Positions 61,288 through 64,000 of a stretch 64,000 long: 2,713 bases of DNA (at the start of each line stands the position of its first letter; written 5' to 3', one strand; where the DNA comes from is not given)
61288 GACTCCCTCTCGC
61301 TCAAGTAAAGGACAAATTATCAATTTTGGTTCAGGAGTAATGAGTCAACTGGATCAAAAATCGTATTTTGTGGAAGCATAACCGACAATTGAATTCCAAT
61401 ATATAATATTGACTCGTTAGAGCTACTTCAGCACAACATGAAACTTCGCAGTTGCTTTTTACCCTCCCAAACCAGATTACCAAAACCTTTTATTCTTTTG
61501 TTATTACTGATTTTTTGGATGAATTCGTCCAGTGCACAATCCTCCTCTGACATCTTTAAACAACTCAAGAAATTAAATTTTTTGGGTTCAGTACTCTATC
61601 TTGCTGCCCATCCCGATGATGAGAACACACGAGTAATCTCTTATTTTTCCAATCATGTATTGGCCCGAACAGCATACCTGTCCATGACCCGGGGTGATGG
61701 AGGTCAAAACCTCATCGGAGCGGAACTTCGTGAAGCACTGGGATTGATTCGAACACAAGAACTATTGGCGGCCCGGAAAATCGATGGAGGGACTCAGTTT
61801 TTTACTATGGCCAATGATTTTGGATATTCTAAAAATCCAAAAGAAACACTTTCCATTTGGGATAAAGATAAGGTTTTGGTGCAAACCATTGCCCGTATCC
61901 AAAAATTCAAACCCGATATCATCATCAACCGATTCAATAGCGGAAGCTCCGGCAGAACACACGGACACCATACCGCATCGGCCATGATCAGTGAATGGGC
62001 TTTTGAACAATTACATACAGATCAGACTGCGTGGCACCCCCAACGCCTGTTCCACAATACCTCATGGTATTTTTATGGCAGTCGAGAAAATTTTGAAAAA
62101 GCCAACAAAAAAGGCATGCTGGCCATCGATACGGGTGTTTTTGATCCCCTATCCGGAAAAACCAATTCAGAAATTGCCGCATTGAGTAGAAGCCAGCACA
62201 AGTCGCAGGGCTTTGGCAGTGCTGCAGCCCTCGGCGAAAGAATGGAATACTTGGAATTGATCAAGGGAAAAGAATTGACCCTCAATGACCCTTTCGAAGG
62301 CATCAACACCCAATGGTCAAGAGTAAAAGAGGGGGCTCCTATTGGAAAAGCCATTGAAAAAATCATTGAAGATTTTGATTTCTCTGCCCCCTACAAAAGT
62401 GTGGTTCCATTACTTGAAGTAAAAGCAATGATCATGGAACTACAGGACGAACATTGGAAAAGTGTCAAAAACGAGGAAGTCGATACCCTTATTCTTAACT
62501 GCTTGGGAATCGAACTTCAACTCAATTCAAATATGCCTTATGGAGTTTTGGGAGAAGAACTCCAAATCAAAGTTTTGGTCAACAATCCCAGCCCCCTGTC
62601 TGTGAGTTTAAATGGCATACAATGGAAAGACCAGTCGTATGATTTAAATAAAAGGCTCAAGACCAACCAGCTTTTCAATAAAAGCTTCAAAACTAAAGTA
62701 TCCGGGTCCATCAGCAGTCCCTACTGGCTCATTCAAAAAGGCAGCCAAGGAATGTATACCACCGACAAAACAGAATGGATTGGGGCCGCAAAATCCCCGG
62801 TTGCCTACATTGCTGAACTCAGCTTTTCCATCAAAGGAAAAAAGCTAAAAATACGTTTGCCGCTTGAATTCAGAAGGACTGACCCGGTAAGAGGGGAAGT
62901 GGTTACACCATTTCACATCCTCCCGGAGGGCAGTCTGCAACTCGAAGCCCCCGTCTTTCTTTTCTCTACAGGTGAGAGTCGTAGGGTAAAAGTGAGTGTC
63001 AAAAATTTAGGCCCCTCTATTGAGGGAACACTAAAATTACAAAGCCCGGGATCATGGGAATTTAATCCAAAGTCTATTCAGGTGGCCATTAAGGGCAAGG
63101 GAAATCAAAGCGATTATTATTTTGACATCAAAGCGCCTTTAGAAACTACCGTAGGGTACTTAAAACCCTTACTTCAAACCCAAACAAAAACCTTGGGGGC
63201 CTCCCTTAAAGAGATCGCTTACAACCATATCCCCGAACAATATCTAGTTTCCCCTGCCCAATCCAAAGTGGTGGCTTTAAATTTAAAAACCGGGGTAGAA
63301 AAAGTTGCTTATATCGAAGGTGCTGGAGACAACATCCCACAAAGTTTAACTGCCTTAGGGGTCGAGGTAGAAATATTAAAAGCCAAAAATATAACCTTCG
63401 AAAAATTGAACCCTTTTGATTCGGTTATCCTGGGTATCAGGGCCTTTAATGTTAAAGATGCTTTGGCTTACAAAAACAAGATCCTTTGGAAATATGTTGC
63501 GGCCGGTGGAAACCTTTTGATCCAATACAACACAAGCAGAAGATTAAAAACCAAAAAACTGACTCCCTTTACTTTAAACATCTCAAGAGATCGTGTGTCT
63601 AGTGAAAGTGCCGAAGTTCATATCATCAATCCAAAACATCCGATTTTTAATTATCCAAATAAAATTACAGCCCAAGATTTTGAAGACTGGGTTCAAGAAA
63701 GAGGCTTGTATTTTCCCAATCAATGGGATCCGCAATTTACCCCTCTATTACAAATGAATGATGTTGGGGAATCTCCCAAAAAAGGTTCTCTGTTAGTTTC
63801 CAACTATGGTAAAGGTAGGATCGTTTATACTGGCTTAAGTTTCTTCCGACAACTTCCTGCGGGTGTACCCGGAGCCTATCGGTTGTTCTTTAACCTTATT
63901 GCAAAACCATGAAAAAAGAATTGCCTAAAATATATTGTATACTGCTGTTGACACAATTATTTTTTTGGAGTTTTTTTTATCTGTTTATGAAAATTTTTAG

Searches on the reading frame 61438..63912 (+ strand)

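Call 54: search_protein_families(library=pfam, proteins=[window:61438-63912:+], max_evalue=0.00001)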
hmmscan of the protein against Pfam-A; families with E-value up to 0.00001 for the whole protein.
window:61438-63912:+ (824 aa): 1 family
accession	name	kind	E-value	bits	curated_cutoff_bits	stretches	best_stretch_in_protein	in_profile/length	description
PF02585.22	PIG-L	-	1.8e-10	41.9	28.2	1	53-181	1-121/129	GlcNAc-PI de-N-acetylase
